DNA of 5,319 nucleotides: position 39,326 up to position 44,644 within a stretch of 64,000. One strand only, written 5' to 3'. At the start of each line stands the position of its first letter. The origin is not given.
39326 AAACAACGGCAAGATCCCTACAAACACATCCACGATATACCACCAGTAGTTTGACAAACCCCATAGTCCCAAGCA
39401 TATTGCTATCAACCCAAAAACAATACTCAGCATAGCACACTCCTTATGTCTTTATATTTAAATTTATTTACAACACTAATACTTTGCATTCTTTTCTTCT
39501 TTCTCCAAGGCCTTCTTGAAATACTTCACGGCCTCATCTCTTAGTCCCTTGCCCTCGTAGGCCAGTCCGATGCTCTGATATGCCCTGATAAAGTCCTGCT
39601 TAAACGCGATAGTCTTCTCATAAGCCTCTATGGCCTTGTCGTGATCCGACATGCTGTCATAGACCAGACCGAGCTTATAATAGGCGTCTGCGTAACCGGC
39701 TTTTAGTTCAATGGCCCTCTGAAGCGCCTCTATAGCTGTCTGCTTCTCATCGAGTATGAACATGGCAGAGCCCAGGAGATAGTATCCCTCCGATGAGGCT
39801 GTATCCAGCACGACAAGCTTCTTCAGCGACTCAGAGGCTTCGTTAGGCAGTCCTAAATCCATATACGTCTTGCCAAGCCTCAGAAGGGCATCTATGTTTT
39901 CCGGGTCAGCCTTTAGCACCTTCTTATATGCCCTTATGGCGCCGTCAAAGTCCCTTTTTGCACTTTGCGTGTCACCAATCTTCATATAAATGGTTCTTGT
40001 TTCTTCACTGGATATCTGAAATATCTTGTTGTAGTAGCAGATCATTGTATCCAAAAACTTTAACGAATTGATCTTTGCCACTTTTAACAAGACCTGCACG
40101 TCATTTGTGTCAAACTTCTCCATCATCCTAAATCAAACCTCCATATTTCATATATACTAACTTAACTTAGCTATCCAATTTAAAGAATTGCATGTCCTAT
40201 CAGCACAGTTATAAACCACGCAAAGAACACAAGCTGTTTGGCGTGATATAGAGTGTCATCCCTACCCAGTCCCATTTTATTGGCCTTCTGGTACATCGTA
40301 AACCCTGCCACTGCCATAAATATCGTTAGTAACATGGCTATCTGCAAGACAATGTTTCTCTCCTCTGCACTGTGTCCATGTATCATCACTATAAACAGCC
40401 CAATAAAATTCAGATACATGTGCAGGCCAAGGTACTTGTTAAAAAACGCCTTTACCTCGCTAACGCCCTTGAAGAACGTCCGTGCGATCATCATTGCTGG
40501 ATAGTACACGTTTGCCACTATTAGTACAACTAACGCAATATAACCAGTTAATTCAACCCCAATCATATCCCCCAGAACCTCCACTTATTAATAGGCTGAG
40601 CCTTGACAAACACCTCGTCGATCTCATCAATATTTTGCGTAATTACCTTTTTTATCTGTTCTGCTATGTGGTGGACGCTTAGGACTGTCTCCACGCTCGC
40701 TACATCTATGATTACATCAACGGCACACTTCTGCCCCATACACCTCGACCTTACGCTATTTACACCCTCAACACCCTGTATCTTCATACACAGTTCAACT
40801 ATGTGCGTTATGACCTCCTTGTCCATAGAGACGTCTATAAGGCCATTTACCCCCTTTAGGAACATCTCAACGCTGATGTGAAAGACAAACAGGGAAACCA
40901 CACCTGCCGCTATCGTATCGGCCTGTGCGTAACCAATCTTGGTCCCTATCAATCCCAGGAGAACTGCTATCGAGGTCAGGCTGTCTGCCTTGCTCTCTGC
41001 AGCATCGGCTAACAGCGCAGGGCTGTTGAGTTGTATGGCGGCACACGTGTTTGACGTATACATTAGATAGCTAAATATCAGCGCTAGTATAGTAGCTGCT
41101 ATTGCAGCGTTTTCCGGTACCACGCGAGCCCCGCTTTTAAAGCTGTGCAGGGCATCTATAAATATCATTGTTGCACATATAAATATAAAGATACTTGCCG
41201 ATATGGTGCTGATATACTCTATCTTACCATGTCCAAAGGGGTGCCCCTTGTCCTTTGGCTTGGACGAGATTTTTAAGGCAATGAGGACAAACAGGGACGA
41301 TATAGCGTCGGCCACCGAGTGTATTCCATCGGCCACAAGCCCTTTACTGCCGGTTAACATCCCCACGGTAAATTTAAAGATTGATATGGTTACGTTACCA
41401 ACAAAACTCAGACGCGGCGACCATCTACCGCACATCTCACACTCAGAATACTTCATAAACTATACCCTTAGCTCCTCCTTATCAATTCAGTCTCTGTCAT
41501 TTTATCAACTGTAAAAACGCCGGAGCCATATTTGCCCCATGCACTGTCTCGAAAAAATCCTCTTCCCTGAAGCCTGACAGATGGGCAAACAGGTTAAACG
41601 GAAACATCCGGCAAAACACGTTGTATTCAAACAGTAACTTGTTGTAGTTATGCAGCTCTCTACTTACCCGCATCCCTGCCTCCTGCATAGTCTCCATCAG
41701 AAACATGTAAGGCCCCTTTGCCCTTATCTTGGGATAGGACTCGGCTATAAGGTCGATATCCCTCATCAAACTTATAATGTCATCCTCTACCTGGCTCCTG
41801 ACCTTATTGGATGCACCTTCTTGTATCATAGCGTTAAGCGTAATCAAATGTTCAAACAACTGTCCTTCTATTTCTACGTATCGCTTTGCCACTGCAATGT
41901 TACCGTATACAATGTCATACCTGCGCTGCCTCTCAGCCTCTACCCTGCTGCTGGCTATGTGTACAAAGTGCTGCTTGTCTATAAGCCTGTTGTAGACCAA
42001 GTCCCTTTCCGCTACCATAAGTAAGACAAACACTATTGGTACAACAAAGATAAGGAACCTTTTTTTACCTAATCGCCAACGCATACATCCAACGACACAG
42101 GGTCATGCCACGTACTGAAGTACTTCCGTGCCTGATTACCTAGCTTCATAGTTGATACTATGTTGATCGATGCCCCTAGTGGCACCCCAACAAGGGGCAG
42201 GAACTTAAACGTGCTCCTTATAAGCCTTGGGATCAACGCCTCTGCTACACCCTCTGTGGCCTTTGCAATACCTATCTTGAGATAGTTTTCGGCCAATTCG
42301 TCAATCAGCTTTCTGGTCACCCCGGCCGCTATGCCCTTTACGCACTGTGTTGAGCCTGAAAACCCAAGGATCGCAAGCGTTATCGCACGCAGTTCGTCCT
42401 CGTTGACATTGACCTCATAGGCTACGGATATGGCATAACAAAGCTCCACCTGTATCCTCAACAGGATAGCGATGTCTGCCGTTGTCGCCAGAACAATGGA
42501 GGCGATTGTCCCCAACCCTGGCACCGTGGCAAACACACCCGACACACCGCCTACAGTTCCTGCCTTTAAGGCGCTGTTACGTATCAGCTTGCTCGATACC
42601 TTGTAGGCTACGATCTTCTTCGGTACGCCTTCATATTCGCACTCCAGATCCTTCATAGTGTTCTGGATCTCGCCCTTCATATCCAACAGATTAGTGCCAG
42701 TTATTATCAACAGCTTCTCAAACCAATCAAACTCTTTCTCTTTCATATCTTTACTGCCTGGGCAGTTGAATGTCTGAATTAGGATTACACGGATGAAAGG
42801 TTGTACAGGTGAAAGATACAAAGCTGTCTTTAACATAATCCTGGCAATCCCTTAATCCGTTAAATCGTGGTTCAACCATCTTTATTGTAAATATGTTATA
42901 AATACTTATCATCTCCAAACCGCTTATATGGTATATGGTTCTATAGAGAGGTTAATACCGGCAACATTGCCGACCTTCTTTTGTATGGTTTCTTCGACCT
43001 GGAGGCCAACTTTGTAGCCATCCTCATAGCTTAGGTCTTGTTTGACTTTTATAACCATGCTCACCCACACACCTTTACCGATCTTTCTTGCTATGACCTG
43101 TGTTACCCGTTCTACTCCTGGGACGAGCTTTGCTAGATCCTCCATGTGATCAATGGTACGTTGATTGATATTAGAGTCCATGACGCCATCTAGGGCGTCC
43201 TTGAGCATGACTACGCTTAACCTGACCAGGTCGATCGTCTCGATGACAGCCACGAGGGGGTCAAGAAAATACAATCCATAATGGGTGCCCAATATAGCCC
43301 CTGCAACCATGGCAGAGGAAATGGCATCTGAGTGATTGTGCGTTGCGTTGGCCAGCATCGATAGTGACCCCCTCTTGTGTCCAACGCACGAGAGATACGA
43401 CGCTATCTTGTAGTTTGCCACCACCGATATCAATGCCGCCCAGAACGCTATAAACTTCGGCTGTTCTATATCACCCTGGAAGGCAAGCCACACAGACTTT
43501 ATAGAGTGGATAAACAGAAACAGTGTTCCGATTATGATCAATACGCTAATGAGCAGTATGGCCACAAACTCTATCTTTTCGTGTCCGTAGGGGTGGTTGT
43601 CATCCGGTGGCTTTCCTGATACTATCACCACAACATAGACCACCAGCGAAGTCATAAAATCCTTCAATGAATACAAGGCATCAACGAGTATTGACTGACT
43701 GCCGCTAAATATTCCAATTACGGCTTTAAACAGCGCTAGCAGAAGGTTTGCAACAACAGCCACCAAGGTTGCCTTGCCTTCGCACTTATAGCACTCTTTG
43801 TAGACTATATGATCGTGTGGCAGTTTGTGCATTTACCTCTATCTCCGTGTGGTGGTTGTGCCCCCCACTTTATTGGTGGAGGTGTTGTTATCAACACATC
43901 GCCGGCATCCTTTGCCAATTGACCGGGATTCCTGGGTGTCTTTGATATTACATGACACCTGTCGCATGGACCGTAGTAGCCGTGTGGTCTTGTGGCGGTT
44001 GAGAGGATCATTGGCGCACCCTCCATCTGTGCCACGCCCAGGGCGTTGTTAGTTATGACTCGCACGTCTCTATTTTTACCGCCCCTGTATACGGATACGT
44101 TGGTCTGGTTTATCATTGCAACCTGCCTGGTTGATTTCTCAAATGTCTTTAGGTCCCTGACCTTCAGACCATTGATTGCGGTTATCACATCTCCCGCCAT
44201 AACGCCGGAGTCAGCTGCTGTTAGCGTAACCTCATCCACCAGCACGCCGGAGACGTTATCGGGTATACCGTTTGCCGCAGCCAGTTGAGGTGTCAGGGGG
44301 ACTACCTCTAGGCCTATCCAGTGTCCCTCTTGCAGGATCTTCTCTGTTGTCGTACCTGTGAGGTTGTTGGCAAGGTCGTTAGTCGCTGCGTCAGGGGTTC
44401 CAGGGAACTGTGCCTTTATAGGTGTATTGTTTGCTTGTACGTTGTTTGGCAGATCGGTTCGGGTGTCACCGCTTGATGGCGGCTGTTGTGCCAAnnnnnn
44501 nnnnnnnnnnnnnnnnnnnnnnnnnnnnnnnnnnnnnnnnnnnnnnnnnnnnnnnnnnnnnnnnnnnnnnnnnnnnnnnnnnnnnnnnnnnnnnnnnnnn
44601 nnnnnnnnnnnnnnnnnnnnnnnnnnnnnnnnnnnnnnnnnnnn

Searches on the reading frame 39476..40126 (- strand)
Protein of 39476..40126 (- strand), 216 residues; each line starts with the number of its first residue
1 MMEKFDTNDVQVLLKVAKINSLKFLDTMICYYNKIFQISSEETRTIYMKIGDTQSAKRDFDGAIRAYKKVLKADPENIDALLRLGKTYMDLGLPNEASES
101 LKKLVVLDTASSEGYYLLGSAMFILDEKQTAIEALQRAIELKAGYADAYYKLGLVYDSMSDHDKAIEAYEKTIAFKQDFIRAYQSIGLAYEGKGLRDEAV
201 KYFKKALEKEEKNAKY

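Call 37: search_protein_families(library=ncbifam, proteins=[window:39476-40126:-], max_evalue=0.00001)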
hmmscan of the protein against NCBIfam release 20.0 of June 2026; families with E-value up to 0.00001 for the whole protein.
window:39476-40126:- (216 aa): 21 families
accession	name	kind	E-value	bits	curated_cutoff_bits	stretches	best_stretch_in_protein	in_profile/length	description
NF040959.1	MamA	equivalog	3e-37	128.1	200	1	22-210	15-203/204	magnetosome protein MamA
TIGR02917.1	PEP_TPR_lipo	equivalog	6.9e-19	67.2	312.2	1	55-214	510-669/899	XrtA/PEP-CTERM system TPR-repeat protein PrsT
TIGR02521.1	type_IV_pilW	equivalog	3e-13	49.8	154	0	127-177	46-96/234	type IV pilus biogenesis/stability protein PilW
TIGR02552.1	LcrH_SycD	equivalog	5.1e-13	48.9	104.8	1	33-143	8-117/136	SycD/LcrH family type III secretion system chaperone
NF052312.1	T9SS_PorW_SprE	equivalog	4.7e-11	42.1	250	1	45-216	105-288/716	type IX secretion system periplasmic lipoprotein PorW/SprE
TIGR02795.1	tol_pal_ybgF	equivalog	5.2e-11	43.2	90.1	0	50-105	45-103/119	tol-pal system protein YbgF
NF033762.1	social_mot_Tgl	equivalog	3.9e-10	39.5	225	0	60-166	82-190/252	social motility TPR repeat lipoprotein Tgl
NF008520.0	PRK11447.1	equivalog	1.6e-09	36.1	858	0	41-137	600-696/1157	cellulose synthase complex outer membrane protein BcsC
TIGR00990.1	3a0801s09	subfamily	9.8e-09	34.4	757.25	1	93-209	346-462/615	mitochondrial import receptor subunit TOM70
NF002725.1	PRK02603.1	equivalog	3.3e-08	33.7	143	1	125-199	48-125/173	photosystem I assembly protein Ycf3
NF008756.0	PRK11788.1-4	equivalog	4.7e-08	32.5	474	0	32-143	164-280/389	lipopolysaccharide assembly protein LapB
NF040561.1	PrimPol_Msp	equivalog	6e-08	31.7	200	0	95-196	8-100/515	CRISPR-associated primase-polymerase type A1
NF033920.0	C39_PA2778_fam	equivalog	6.4e-08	32.3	150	0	52-142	164-254/255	PA2778 family cysteine peptidase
NF047558.1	TPR_END_plus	domain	7.3e-08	32.2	32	0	115-146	2-33/56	TPR end-of-group domain-containing protein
NF008391.2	PRK11189.1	equivalog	2.6e-07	30.4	250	0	135-212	88-165/297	lipoprotein NlpI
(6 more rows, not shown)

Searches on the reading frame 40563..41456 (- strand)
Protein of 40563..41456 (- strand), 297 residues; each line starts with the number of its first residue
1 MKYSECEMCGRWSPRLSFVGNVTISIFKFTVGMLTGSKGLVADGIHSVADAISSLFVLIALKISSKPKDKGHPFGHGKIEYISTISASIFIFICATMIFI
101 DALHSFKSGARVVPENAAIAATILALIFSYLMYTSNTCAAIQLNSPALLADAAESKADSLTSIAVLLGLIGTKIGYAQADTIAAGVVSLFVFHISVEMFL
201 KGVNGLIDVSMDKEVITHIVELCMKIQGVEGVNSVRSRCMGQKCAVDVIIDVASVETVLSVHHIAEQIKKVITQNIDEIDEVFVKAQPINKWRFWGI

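Call 37: search_protein_families(library=ncbifam, proteins=[window:40563-41456:-], max_evalue=0.00001)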
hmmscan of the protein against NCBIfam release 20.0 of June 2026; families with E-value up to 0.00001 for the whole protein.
window:40563-41456:- (297 aa): 10 families
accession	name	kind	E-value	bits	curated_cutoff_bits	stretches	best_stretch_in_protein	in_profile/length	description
NF033616.1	CDF_MamB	equivalog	2.2e-67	227.5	350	1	6-288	1-283/284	magnetosome biogenesis CDF transporter MamB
NF033615.1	CDF_MamM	equivalog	2.4e-61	207.5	350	1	3-288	1-288/290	magnetosome biogenesis CDF transporter MamM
TIGR01297.1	CDF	superfamily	3.5e-60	203.7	82.35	1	16-288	7-282/285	cation diffusion facilitator family transporter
NF040994.1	MamV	equivalog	2.5e-46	158.2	500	1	1-288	1-287/319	CDF transporter MamV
NF050169.1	CatEfflxFieF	equivalog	6.1e-38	130.7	420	1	17-288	11-281/282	cation efflux pump FieF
NF052621.1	MngEfTpMntE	equivalog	5.5e-33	114.6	500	1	23-296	15-289/293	manganese efflux transporter MntE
NF007064.0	PRK09509.1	equivalog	3.1e-32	111.8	447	1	26-286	25-284/300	CDF family cation-efflux transporter FieF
NF052602.1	Zn_efflux_Cdf31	equivalog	3.1e-28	99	460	1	18-279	14-281/299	CDF family zinc efflux transporter Cdf31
NF002923.0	PRK03557.1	equivalog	8.2e-14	51.6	408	1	23-252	30-259/313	CDF family zinc transporter ZitB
NF033827.1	CDF_efflux_DmeF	equivalog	6.7e-07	29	250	1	26-127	30-131/309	CDF family Co(II)/Ni(II) efflux transporter DmeF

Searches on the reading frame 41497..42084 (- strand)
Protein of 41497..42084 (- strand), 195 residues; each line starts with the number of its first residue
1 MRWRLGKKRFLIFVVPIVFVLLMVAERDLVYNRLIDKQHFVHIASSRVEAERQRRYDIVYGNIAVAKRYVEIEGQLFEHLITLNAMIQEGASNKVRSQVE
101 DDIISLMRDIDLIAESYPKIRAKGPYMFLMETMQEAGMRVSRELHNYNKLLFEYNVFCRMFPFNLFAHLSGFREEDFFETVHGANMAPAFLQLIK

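Call 37: search_protein_families(library=ncbifam, proteins=[window:41497-42084:-], max_evalue=0.00001)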
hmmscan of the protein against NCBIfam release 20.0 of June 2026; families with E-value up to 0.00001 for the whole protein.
window:41497-42084:- (195 aa): 1 family
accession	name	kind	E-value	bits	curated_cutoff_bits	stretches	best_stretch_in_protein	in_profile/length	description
NF040966.1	MamQ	equivalog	1.1e-14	54.4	250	1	113-185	122-194/221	magnetosome protein MamQ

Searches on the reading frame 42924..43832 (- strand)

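Call 37: search_protein_families(library=ncbifam, proteins=[window:42924-43832:-], max_evalue=0.00001)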
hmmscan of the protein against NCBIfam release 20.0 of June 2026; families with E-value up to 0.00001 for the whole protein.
window:42924-43832:- (302 aa): 9 families
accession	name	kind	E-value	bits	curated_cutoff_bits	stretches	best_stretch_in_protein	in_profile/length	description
NF033615.1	CDF_MamM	equivalog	1.4e-125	418.3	350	1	11-300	1-289/290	magnetosome biogenesis CDF transporter MamM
NF033616.1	CDF_MamB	equivalog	4.5e-58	197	350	1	14-299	1-283/284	magnetosome biogenesis CDF transporter MamB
TIGR01297.1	CDF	superfamily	2.4e-52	178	82.35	1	20-300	3-283/285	cation diffusion facilitator family transporter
NF040994.1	MamV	equivalog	7.8e-38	130.3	500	1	13-295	5-283/319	CDF transporter MamV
NF050169.1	CatEfflxFieF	equivalog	2.1e-30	105.9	420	1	21-287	7-270/282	cation efflux pump FieF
NF052621.1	MngEfTpMntE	equivalog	1.2e-27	97.1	500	1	23-299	8-281/293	manganese efflux transporter MntE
NF007064.0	PRK09509.1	equivalog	7.1e-26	90.9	447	1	20-287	11-275/300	CDF family cation-efflux transporter FieF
NF052602.1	Zn_efflux_Cdf31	equivalog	3.4e-24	85.7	460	1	22-300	10-290/299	CDF family zinc efflux transporter Cdf31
NF002923.0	PRK03557.1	equivalog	4.9e-12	45.7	408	1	20-261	19-257/313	CDF family zinc transporter ZitB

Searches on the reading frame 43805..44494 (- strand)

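Call 3: search_protein_families(library=pfam, proteins=[window:43805-44494:-], max_evalue=0.01)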
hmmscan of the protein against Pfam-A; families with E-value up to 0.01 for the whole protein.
window:43805-44494:- (229 aa): 5 families
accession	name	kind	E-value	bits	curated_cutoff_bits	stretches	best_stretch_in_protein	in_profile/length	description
PF18509.6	MCR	-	1.8e-14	53.4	30.4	2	206-229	1-27/30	Magnetochrome domain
PF13180.12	PDZ_2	-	4.9e-09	36.8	27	1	60-146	3-78/80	PDZ domain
PF17820.7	PDZ_6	-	0.00095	19.3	27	1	93-116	11-34/54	PDZ domain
PF12812.13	PDZ_1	-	0.00097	19.6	28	1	60-124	11-74/78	PDZ-like domain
PF00595.29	PDZ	-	0.0043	17.8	23.2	1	71-131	23-72/81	PDZ domain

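Call 37: search_protein_families(library=ncbifam, proteins=[window:43805-44494:-], max_evalue=0.00001)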
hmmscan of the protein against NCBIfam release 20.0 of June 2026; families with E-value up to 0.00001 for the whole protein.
window:43805-44494:- (229 aa): 5 families
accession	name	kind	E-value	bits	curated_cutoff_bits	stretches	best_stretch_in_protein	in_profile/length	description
NF040965.1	MamP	equivalog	1.5e-78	264.4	300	1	16-228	68-289/290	magnetosome magnetite formation protein MamP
TIGR02037.1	degP_htrA_DO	subfamily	1.7e-11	43.7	416.2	1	56-149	234-328/434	Do family serine endopeptidase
NF040960.1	MamE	equivalog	3.6e-09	35.8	800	1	38-159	424-543/659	magnetosome formation protease MamE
NF041521.1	HhoA_HhoB_HtrA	equivalog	1.9e-07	30.7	450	1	19-149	193-332/335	HhoA/HhoB/HtrA family serine endopeptidase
NF040992.1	MamT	equivalog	4.2e-07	30.5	200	1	157-229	68-146/153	magnetosome protein MamT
